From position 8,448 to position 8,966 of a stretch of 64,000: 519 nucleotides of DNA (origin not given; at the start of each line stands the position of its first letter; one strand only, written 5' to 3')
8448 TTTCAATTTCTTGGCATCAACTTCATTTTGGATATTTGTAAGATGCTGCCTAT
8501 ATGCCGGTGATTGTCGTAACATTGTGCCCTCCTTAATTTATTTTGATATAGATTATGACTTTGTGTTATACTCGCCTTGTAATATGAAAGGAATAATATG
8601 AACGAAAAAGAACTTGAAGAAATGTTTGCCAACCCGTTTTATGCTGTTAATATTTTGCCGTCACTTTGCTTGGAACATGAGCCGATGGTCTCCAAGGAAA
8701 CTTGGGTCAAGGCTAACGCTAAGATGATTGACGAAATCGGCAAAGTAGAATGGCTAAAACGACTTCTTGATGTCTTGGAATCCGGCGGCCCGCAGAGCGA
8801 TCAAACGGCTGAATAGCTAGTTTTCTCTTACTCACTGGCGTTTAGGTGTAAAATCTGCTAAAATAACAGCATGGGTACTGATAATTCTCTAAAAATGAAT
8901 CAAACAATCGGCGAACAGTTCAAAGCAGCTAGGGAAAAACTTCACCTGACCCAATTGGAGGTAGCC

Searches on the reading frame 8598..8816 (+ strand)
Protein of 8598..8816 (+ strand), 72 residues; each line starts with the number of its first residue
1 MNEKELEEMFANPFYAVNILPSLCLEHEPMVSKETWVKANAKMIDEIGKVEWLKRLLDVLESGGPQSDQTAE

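Call 3: search_protein_families(library=pfam, proteins=[window:8598-8816:+], max_evalue=1)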
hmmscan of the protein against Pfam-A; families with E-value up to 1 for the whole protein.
window:8598-8816:+ (72 aa): 1 family
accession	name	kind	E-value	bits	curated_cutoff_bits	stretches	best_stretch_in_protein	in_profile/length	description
PF07508.19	Recombinase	-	0.17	12.6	21.1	1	26-43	82-99/102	Recombinase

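Call 4: search_protein_families(library=padloc, proteins=[window:8598-8816:+], max_evalue=1)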
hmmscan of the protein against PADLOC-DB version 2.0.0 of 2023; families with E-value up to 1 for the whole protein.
window:8598-8816:+ (72 aa): 0 families

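Call 5: search_protein_families(library=ncbifam, proteins=[window:8598-8816:+], max_evalue=1)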
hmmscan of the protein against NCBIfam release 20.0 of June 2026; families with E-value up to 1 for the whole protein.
window:8598-8816:+ (72 aa): 0 families

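Call 53: search_protein_families(library=phrogs, proteins=[window:8598-8813:+], max_evalue=0.01)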
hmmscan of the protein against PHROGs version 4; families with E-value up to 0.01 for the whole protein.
window:8598-8813:+ (72 aa): 0 families

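Call 61: find_homologous_proteins(query=A2, max_evalue=0.001)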
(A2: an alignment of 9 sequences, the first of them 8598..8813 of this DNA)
Query A2 (9 sequences) (72 aa, profile of the alignment): 404 proteins with E <= 0.001 among 705 candidates; the best 120 are listed.
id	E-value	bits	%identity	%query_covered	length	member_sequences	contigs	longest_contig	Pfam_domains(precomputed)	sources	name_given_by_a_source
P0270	2.0e-36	141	44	82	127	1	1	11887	-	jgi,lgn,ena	-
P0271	9.0e-36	139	72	89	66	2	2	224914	-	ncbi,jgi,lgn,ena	ncbi:MAG: hypothetical protein WCV58_00485 [Patescibacteria group bacterium]|jgi:hypothetical protei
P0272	1.1e-35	139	70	89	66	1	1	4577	-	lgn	-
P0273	3.3e-35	137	69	89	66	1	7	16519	-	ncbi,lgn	-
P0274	3.7e-35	137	74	97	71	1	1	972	-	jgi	jgi:hypothetical protein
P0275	3.8e-34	134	84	97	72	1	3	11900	-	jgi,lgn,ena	-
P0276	6.9e-34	133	48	86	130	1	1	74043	-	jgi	jgi:hypothetical protein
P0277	6.9e-34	133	93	97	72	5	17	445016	-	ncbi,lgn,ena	-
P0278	9.1e-34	133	83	100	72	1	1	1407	-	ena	-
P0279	1.5e-33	132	88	94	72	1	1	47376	-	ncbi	-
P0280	1.6e-33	132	85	100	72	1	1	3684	-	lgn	-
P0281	1.9e-33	132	54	100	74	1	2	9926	-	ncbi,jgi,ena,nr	ncbi:MAG TPA: hypothetical protein PK263_02890 [bacterium]|nr:hypothetical protein [bacterium]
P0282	2.0e-33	132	84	97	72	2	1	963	-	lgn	-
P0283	4.0e-33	131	84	97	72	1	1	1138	-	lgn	-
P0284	4.6e-33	131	50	89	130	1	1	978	-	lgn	-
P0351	1.2e-28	116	61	93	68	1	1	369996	-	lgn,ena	-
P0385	1.4e-23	100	54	93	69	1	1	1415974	-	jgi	jgi:hypothetical protein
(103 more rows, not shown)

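Call 62: find_encoding_contigs(protein=P0385, flank=5000, max_places=1)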
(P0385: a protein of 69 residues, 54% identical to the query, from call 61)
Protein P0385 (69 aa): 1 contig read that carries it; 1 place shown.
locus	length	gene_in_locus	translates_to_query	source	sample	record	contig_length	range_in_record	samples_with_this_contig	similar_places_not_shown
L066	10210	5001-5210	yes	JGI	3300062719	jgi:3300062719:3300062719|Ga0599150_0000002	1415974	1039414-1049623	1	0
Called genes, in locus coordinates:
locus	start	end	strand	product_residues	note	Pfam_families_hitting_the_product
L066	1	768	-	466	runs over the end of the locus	PF06863:DUF1254, PF06742:DUF1214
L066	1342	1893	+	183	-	-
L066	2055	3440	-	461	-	PF01436:NHL (faint)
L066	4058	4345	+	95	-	-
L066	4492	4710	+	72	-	PF24113:DUF7387 (weak)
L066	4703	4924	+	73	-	PF07927:HicA_toxin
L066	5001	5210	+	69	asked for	-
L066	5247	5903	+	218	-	-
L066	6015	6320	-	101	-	-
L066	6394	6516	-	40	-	-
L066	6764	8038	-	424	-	-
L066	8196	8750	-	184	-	PF07883:Cupin_2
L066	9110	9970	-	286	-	PF13442:Cytochrome_CBB3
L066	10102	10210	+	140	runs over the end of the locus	-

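Call 63: find_encoding_contigs(protein=P0276, flank=5000, max_places=1)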
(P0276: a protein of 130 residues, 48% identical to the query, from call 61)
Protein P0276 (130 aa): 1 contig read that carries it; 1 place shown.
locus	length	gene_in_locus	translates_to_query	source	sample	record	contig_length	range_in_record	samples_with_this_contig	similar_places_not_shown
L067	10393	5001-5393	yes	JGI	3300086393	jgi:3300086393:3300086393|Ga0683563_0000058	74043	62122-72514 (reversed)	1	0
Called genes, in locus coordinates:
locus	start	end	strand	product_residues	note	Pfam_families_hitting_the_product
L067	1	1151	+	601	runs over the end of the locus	PF00005:ABC_tran (faint), PF02463:SMC_N, PF13304:AAA_21, PF13175:AAA_15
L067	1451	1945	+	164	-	PF13274:SocA_Panacea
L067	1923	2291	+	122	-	-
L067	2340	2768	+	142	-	PF00293:NUDIX, PF14815:NUDIX_4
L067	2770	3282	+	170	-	PF00293:NUDIX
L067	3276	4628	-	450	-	-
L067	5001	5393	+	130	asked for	-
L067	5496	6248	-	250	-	-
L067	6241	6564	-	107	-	-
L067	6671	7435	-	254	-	PF13814:Replic_Relax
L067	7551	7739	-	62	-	-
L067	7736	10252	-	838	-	PF26449:DUF8128, PF01935:DUF87, PF10412:TrwB_AAD_bind (faint)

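Call 64: find_encoding_contigs(protein=P0351, flank=5000, max_places=1)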
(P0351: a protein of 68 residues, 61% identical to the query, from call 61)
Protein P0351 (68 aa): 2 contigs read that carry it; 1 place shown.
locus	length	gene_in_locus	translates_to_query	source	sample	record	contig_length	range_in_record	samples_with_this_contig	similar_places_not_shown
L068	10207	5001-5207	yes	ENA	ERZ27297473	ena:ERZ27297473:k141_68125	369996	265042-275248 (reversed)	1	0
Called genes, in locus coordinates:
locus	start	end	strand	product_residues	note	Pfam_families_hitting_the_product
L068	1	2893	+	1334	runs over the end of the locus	PF04055:Radical_SAM, PF00266:Aminotran_5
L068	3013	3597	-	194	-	PF01844:HNH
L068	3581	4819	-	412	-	PF02463:SMC_N, PF13175:AAA_15, PF13476:AAA_23, PF13555:AAA_29 (weak), PF13304:AAA_21, PF13175:AAA_15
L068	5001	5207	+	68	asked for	-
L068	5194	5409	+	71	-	PF13560:HTH_31, PF12844:HTH_19, PF01381:HTH_3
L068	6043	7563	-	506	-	PF00239:Resolvase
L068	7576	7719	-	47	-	-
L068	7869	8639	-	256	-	-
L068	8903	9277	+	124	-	PF09851:SHOCT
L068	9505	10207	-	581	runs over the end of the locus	PF00580:UvrD-helicase, PF01443:Viral_helicase1 (faint), PF13245:AAA_19, PF00580:UvrD-helicase, PF13361:UvrD_C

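Call 65: search_protein_families(library=padloc, proteins=[L068:3581-4816:-, L068:3013-3594:-, L066:5247-5900:+, L067:3276-4625:-, L067:5496-6245:-, L068:5194-5406:+], max_evalue=0.001)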
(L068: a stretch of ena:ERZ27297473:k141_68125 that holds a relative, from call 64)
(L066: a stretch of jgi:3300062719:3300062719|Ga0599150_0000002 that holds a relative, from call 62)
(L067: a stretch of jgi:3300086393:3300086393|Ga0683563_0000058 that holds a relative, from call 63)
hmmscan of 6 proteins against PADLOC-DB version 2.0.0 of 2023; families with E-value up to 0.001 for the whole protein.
L068:3581-4816:- (411 aa): 142 families (the best 25 are shown)
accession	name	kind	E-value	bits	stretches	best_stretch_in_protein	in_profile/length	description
PDLC00290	PtuA1|PtuA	-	1.3e-166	553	1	2-404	2-411/414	AAA ATPase domain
PDLC00276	PtuA1|PtuA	-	1.3e-95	317.3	1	174-402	7-235/239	AAA ATPase domain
PDLC02913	ATPase_I-A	-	4.7e-38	129.6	2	222-386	315-483/508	-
PDLC00268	PtuA1|PtuA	-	1.4e-37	128.1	1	15-398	17-393/411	AAA ATPase domain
PDLC00299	PtuA1|PtuA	-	3.1e-35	120.1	2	266-385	381-501/535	AAA ATPase domain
PDLC00278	PtuA1|PtuA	-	5.3e-34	116.2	2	266-389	291-411/436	AAA ATPase domain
PDLC00305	PtuA1|PtuA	-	2.3e-33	114.1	1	9-363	9-348/392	AAA ATPase domain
PDLC00271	PtuA1|PtuA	-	2.7e-33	114.1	2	247-387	259-392/421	AAA ATPase domain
PDLC00310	PtuA1|PtuA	-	6e-33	112.6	2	262-388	290-416/443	AAA ATPase domain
PDLC00311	PtuA1|PtuA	-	5.9e-31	105.9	2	262-390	307-435/455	AAA ATPase domain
PDLC00304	PtuA1|PtuA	-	4.6e-30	103.2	1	23-383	39-412/444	AAA ATPase domain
PDLC00267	PtuA1|PtuA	-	1.5e-29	101.5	2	261-350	284-368/438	AAA ATPase domain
PDLC00281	PtuA1|PtuA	-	3.1e-27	93.8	1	23-391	37-426/448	AAA ATPase domain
PDLC00284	PtuA1|PtuA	-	7.4e-27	92.4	2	265-368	394-495/545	AAA ATPase domain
PDLC00298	PtuA1|PtuA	-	1.2e-26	91.7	2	265-376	284-389/423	AAA ATPase domain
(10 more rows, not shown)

L068:3013-3594:- (193 aa): 73 families (the best 25 are shown)
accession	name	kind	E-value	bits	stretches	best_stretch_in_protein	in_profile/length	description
PDLC00337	PtuB1|PtuB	-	4e-65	217.7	1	17-185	40-209/216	Unknown function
PDLC00339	PtuB1|PtuB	-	3.4e-28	97.2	2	18-85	49-130/261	Unknown function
PDLC00342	PtuB1|PtuB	-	1.2e-26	91.6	1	20-178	34-203/247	Unknown function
PDLC00336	PtuB1|PtuB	-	4.3e-26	90.1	1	18-170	48-201/250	Unknown function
PDLC00292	PtuA1|PtuA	-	3.1e-24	83.3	1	19-185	44-242/726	AAA ATPase domain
PDLC00319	PtuB1|PtuB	-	6.1e-21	73.2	2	18-83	53-130/310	Unknown function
PDLC00324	PtuB1|PtuB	-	5.2e-20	70.1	1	26-185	35-204/209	Unknown function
PDLC00331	PtuB1|PtuB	-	5.7e-19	66.6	1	3-89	4-88/222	Unknown function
PDLC02924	HNH_I-A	-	1.4e-18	65.6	1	25-183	35-195/198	-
PDLC00328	PtuB1|PtuB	-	1e-17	62.6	2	18-84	45-120/295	Unknown function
PDLC00288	PtuA1|PtuA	-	1.5e-17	61.5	2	89-181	150-236/733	AAA ATPase domain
PDLC00316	PtuB1|PtuB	-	2.5e-17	61.4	2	23-85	54-125/301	Unknown function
PDLC00340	PtuB1|PtuB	-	2.6e-17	61.3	1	33-86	66-115/268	Unknown function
PDLC00317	PtuB1|PtuB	-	2.8e-17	61.4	1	32-154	58-181/244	Unknown function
PDLC00332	PtuB1|PtuB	-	6.3e-17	60.1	1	25-181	39-203/212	Unknown function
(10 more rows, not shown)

L066:5247-5900:+ (218 aa): 0 families

L067:3276-4625:- (449 aa): 0 families

L067:5496-6245:- (249 aa): 0 families

L068:5194-5406:+ (71 aa): 12 families
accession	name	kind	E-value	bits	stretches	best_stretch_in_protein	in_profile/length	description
PDLC04142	capH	-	2.4e-10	39.4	1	8-64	3-59/103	capH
PDLC02926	HTH_VI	-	5.3e-08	31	1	11-66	1-56/92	-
PDLC03665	Control_protein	-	2.3e-07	29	1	9-66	6-64/77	control protein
PDLC03947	RmrA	-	2.6e-06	24.5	1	4-65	4-65/383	-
PDLC03664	Control_protein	-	2.5e-05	22.7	1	11-66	13-68/74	control protein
PDLC03954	RmrA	-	2.7e-05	21.3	1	7-66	6-65/380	-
PDLC03666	Control_protein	-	3.4e-05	22.2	1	8-66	3-61/77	control protein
PDLC03669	Control_protein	-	0.00016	19.9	1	12-70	10-68/96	control protein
PDLC03953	RmrA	-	0.00027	18.3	1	9-65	3-59/373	-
PDLC03536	REase_II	-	0.00041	18.1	1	8-70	7-69/237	Type II restriction enzyme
PDLC03949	RmrA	-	0.00041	17.3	1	14-66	5-57/363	-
PDLC03944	RmrA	-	0.00043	17.5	1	12-64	7-59/384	-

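Call 66: find_related_loci(query=A2, collection=metagenome_contigs, flank=6000)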
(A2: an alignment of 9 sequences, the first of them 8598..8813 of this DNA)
Query A2 (72 aa) in metagenome_contigs; peptide patterns used: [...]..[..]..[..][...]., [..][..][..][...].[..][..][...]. (x = any residue, [..] = any of these).
361 stretches matched a pattern; 157 encode a relative of the query (tblastn E <= 1e-3); the best 80 are kept; 80 distinct loci.
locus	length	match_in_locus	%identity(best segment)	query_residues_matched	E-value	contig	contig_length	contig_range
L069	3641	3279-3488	87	1-70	8e-39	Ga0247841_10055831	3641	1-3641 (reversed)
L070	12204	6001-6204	88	1-68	7e-39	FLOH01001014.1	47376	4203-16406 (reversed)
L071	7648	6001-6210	84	1-70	1e-37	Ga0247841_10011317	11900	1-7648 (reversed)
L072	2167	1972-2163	83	1-64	7e-34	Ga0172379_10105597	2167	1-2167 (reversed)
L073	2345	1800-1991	67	1-64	3e-28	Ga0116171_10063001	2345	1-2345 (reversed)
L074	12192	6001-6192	72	1-64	5e-28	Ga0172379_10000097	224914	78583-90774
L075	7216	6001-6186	61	1-62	7e-24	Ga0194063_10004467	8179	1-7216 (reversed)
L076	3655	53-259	54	1-69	1e-23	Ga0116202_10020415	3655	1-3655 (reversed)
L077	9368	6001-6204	56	1-68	5e-23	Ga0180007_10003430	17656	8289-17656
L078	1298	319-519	54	1-67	5e-23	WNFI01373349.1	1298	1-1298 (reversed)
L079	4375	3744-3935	58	1-64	7e-23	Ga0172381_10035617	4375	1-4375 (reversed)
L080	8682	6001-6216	54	1-72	6e-23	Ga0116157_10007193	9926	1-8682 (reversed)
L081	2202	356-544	59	1-63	7e-23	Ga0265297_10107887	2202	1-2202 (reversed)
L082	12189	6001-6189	57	1-63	8e-23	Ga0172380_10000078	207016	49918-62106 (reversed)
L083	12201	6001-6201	52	1-67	1e-22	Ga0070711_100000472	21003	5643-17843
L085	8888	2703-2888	56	1-62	1e-22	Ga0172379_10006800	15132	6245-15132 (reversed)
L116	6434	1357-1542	47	5-66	2e-16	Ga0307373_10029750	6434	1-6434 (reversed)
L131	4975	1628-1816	43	5-67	5e-16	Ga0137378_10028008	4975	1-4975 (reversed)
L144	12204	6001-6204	49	1-68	8e-16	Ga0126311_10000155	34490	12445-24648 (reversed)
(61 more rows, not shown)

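Call 70: search_protein_families(library=pfam, proteins=[L073:294-1697:-, L079:1287-1763:-, L079:1753-3459:-, L131:2167-3552:+, L116:1750-3150:+, L144:2833-5943:-, L144:6518-7906:+, L070:6803-7858:+, L082:6736-7929:+, L085:3341-4690:+], max_evalue=0.001)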
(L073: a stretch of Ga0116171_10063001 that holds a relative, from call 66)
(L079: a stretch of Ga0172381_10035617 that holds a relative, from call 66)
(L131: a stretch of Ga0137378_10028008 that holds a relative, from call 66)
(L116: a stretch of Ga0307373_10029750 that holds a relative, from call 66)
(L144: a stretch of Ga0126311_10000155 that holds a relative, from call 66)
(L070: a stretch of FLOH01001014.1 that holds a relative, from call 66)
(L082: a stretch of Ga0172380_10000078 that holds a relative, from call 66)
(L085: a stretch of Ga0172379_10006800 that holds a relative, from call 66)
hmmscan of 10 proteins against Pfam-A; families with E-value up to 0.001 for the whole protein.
L073:294-1697:- (468 aa): 1 family
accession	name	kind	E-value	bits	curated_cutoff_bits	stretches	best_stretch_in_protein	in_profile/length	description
PF04326.19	SLFN_AlbA_2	-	3.7e-09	37.6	25.3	1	34-150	1-98/118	Schlafen, AlbA_2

L079:1287-1763:- (159 aa): 0 families

L079:1753-3459:- (569 aa): 2 families
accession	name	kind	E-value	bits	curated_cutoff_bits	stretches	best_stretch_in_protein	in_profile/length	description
PF00999.27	Na_H_Exchanger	-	1.4e-42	146.4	26.2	1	15-368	4-366/375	Sodium/hydrogen exchanger, transmembrane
PF02254.24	TrkA_N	-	1.9e-21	77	23.8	1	406-521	1-116/116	TrkA-N domain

L131:2167-3552:+ (462 aa): 3 families
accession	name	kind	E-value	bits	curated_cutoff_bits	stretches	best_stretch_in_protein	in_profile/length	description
PF07690.21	MFS_1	-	9.6e-15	54.8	33.4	2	77-370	5-309/347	Major Facilitator Superfamily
PF00083.30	Sugar_tr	-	4.7e-05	22.9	22.3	1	102-175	45-121/452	Sugar (and other) transporter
PF12832.13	MFS_1_like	-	0.00013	21.6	25.2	1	67-208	211-358/373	MFS_1 like family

L116:1750-3150:+ (467 aa): 1 family
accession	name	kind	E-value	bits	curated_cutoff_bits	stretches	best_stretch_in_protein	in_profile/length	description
PF13701.12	DDE_Tnp_1_4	-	5.1e-06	25.4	34.7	0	183-293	185-285/435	Transposase DDE domain group 1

L144:2833-5943:- (1037 aa): 4 families
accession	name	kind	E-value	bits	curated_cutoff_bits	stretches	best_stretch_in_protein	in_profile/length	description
PF00239.26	Resolvase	-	7.5e-33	114.1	23.3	1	12-163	1-144/145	Resolvase, N terminal domain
PF02566.24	OsmC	-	6.8e-17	62.2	27.5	1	931-1029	2-98/100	OsmC-like protein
PF07508.19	Recombinase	-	9.9e-14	51.9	21.1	1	191-281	1-99/102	Recombinase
PF13408.12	Zn_ribbon_recom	-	3.2e-10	40.7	25.3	1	298-353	2-56/58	Recombinase zinc beta ribbon domain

L144:6518-7906:+ (463 aa): 0 families

L070:6803-7858:+ (352 aa): 2 families
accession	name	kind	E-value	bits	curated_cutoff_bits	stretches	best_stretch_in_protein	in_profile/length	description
PF02661.23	Fic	-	2e-17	64.3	24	1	103-210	2-93/93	Fic/DOC family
PF13784.11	Fic_N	-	0.00019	21.9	26.7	1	39-92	27-79/82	Fic/DOC family N-terminal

L082:6736-7929:+ (398 aa): 5 families
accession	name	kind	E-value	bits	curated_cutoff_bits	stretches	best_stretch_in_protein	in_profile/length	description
PF00534.26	Glycos_transf_1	-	7.6e-33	113.9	26.4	1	208-364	11-167/172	Glycosyl transferases group 1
PF13692.12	Glyco_trans_1_4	-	1.7e-30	106.6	27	1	213-355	2-142/142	Glycosyl transferases group 1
PF13439.12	Glyco_transf_4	-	2.4e-29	103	28.5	1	14-189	1-169/170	Glycosyltransferase Family 4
PF13579.12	Glyco_trans_4_4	-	1.3e-13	52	29.7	1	15-185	1-158/158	Glycosyl transferase 4-like domain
PF20706.3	GT4-conflict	-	2.5e-07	30.5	26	1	205-331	190-323/385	Family 4 Glycosyltransferase in conflict systems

L085:3341-4690:+ (450 aa): 3 families
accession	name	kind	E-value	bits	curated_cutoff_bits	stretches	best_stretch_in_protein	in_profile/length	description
PF08459.17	UvrC_RNaseH_dom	-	2.7e-36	125.2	22.3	1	300-437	12-159/159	UvrC RNAse H endonuclease domain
PF01541.30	GIY-YIG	-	1.9e-12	47.8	22.6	1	43-116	3-78/78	GIY-YIG catalytic domain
PF02151.25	UVR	-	1.1e-05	25.4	21.5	1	241-273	1-33/36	UvrB/uvrC motif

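Call 82: predict_structure(alignment_id=A5)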
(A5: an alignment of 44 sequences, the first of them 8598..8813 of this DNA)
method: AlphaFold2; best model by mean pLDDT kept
length: 72 residues; sequences in the alignment: 44
mean_pLDDT: 72.0   pTM: 0.54
mean pLDDT of the five models: 72.0, 70.0, 65.7, 64.0, 59.8
residues with pLDDT >= 90: 6; 70-90: 28; 50-70: 32; < 50: 6
segments of 3 or more residues with pLDDT < 50: 67-72
pLDDT, mean of each block of 10 residues (from residue 1): 65 65 68 84 90 84 55 35
secondary structure, 60 per line:
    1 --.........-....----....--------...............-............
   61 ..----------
elements in order: H3-11 H13-16 H21-24 H33-47 H49-62

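Call 84: fold_search(model_id=the predicted structure, library=pdb)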
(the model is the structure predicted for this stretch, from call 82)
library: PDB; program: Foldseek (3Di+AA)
matches with E <= 10: 14; with E <= 0.001: 0
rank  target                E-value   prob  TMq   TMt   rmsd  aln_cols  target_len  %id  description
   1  7dns_A                3.4e+00  0.12  0.40  0.33   8.5        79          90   24  Crystal structure of domain-swapped dimer of H5_Fold-0 Elsa; de novo designed protein with an asymmetric all-alpha top (released 2021-07-28)
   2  6kju_B                3.8e+00  0.12  0.37  0.16   5.8        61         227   13  Huge conformation shift of Vibrio cholerae VqmA dimer in the absence of target DNA provides insight into DNA-binding m (released 2019-11-13)
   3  6jqs                  4.9e+00  0.10  0.38  0.40   6.0        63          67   16  Structure of Transcription factor, GerE (released 2019-04-24)
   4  7x1k_A                5.2e+00  0.11  0.40  0.41   5.7        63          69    8  Crystal structure of the flagellar expression regulator DegU from Listeria monocytogenes (released 2022-08-10)
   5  1fse_A                6.3e+00  0.09  0.41  0.42   5.9        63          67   13  CRYSTAL STRUCTURE OF THE BACILLUS SUBTILIS REGULATORY PROTEIN GERE (released 2001-03-21)
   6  6ugl_B                6.3e+00  0.09  0.38  0.16   5.9        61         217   13  Vibrio cholerae quorum-sensing receptor VqmA bound to its autoinducer ligand DPO (released 2020-01-29)
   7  5xly_B                6.7e+00  0.12  0.35  0.22   3.0        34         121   20  Crystal structure of CheR1 in complex with c-di-GMP-bound MapZ (released 2017-08-23)
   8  7x1k_B                7.2e+00  0.10  0.40  0.41   5.4        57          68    7  Crystal structure of the flagellar expression regulator DegU from Listeria monocytogenes (released 2022-08-10)
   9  7dns_B                7.2e+00  0.07  0.41  0.34   8.7        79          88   24  Crystal structure of domain-swapped dimer of H5_Fold-0 Elsa; de novo designed protein with an asymmetric all-alpha top (released 2021-07-28)
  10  6kju_A                7.6e+00  0.08  0.38  0.16   5.9        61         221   13  Huge conformation shift of Vibrio cholerae VqmA dimer in the absence of target DNA provides insight into DNA-binding m (released 2019-11-13)
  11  7bqm_MODEL_1_A        7.6e+00  0.06  0.38  0.29   8.9        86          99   22  Solution NMR structure of fold-0 Chantal; de novo designed protein with an asymmetric all-alpha topology (released 2021-04-07)
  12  1fse_D                8.1e+00  0.08  0.39  0.41   5.7        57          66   12  CRYSTAL STRUCTURE OF THE BACILLUS SUBTILIS REGULATORY PROTEIN GERE (released 2001-03-21)
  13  5y4r_C                8.6e+00  0.11  0.34  0.22   2.6        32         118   22  Structure of a methyltransferase complex (released 2017-11-29)
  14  5x3t_B                9.8e+00  0.05  0.37  0.22  12.2        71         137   15  VapBC from Mycobacterium tuberculosis (released 2017-06-07)

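Call 91: search_protein_families(library=padloc, proteins=[L073:294-1697:-], max_evalue=0.00001)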
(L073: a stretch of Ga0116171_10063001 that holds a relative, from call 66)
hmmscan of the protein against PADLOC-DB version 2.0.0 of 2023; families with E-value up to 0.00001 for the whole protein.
L073:294-1697:- (468 aa): 0 families
